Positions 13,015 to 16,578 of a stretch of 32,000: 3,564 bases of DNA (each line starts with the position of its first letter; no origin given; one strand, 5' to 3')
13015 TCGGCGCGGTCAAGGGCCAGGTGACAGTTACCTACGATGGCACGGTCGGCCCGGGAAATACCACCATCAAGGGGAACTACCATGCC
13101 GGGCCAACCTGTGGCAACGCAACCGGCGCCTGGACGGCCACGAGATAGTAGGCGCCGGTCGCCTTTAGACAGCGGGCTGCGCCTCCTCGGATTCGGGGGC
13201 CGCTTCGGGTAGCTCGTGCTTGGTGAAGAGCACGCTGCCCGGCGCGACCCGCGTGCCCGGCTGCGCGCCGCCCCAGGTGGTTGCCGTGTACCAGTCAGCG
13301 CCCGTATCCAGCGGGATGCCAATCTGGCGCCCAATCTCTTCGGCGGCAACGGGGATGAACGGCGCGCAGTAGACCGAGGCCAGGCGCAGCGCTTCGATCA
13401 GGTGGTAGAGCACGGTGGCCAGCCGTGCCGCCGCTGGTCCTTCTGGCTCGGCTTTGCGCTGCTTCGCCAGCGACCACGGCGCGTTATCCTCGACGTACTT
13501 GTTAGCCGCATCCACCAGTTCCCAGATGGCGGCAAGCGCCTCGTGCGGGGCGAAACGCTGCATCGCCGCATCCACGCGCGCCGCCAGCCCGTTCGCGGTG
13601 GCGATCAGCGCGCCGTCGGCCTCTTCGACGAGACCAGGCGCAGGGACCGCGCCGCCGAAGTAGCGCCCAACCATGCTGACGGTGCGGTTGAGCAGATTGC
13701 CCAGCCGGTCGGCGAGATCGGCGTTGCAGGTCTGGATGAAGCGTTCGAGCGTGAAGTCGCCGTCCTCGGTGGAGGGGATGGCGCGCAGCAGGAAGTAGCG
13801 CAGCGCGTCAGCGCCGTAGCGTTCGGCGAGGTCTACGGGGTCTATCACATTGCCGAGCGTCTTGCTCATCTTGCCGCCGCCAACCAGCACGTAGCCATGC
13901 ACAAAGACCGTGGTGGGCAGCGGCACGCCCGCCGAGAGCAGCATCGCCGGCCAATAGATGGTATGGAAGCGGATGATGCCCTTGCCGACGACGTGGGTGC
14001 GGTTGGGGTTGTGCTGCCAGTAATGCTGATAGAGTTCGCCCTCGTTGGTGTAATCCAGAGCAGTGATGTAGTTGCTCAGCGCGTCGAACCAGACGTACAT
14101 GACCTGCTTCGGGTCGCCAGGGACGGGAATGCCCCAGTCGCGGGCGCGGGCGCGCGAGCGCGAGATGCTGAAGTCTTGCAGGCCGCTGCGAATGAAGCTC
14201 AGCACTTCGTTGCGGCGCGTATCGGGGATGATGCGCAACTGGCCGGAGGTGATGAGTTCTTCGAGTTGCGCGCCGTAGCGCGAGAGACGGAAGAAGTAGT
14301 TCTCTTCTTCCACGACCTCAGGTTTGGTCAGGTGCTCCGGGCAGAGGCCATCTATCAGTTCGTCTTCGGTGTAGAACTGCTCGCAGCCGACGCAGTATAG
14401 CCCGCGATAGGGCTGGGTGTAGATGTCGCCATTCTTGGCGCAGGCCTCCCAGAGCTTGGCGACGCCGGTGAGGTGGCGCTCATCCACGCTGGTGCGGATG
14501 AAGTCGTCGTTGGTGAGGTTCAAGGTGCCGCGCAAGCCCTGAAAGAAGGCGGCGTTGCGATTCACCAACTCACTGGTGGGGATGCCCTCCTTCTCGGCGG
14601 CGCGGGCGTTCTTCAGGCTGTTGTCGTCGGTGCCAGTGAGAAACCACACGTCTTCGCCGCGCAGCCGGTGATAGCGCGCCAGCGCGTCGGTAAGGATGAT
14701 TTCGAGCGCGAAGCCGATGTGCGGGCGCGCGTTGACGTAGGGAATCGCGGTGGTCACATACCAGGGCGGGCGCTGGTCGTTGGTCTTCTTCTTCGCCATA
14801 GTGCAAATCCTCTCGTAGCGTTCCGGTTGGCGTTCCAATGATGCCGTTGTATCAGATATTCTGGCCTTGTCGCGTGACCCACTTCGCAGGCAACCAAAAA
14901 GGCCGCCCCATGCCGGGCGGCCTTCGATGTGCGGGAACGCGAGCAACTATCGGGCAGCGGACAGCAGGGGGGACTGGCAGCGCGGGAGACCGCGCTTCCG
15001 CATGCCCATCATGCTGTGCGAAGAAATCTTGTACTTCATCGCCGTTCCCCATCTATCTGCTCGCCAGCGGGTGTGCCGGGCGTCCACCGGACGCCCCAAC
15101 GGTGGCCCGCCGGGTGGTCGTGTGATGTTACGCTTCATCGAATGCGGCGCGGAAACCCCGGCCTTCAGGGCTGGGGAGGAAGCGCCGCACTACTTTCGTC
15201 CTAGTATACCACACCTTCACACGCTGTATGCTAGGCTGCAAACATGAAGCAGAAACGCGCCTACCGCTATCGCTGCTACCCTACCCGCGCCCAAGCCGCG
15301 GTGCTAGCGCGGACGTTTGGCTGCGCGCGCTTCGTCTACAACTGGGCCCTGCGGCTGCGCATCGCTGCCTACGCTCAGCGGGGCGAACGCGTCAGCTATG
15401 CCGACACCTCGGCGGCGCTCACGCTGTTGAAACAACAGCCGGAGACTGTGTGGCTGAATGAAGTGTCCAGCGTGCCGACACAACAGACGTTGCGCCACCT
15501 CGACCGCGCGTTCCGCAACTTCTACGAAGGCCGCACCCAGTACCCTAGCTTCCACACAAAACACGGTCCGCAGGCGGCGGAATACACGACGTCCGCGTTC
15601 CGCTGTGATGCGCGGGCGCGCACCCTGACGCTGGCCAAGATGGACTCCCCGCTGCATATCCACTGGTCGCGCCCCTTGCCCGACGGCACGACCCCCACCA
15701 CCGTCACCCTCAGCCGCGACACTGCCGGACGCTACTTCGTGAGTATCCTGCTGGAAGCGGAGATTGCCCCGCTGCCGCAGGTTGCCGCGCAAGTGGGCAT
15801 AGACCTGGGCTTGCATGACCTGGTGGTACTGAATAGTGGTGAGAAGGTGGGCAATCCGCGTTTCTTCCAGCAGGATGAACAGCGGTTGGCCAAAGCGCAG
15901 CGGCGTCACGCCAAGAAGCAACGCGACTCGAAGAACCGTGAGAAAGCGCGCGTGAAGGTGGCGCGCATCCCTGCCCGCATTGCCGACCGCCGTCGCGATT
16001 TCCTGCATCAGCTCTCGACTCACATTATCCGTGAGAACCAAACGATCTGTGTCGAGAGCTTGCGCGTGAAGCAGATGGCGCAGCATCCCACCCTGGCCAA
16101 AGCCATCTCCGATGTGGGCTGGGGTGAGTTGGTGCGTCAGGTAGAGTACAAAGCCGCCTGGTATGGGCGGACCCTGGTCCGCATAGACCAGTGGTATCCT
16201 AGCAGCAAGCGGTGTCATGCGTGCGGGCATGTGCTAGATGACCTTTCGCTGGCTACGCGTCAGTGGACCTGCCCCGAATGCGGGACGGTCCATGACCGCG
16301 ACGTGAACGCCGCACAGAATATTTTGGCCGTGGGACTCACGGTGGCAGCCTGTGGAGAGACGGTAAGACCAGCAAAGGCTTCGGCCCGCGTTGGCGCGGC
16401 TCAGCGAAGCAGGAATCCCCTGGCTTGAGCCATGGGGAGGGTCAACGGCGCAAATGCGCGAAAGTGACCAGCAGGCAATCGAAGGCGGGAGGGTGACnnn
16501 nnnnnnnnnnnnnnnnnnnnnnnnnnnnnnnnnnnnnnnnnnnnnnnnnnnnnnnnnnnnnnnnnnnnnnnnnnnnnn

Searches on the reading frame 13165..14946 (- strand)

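Call 26: search_protein_families(library=pfam, proteins=[window:13165-14946:-], max_evalue=0.001)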
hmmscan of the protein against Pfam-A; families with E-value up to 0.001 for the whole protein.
window:13165-14946:- (593 aa): 6 families
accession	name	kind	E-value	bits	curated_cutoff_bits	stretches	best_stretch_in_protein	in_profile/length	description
PF09334.17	tRNA-synt_1g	-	2.3e-105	353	20.1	2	207-422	174-390/391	tRNA synthetases class I (M)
PF00133.28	tRNA-synt_1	-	4.8e-27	95.2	22.7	2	281-389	297-405/414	tRNA synthetases class I (I, L, M and V)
PF01406.26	tRNA-synt_1e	-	2.7e-10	40.5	27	1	348-388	241-282/301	tRNA synthetases class I (C) catalytic domain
PF19303.5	Anticodon_3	-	9.9e-09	35.7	23.5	1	434-576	1-134/152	Anticodon binding domain of methionyl tRNA ligase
PF08264.19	Anticodon_1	-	5.1e-05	23.6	25.1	1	447-539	4-87/148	Anticodon-binding domain of tRNA ligase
PF01921.24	tRNA-synt_1f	-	0.00022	20.7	27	0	352-401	275-323/360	tRNA synthetases class I (K)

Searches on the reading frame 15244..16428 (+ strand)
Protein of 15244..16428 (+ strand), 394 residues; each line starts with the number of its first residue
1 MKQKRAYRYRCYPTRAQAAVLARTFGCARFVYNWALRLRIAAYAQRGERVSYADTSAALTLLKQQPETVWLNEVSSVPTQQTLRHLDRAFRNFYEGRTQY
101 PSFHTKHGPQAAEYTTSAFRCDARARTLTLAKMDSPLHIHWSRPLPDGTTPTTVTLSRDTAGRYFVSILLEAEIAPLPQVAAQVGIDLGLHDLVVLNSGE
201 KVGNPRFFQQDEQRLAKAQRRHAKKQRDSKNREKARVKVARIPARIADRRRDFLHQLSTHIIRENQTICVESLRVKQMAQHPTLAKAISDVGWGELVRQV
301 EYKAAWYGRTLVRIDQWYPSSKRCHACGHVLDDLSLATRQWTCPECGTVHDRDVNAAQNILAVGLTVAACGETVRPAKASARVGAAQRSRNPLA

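Call 26: search_protein_families(library=pfam, proteins=[window:15244-16428:+], max_evalue=0.001)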
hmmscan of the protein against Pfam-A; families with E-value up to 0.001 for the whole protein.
window:15244-16428:+ (394 aa): 3 families
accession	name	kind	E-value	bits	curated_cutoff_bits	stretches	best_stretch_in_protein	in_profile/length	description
PF01385.25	OrfB_IS605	-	9.2e-28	97.3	30.5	1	174-280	9-118/120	Probable transposase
PF07282.18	Cas12f1-like_TNB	-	2.7e-27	95.1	26.3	1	293-360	1-60/60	Cas12f1-like, TNB domain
PF12323.14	HTH_OrfB_IS605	-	1.4e-19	69.8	21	1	1-47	1-46/47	Helix-turn-helix domain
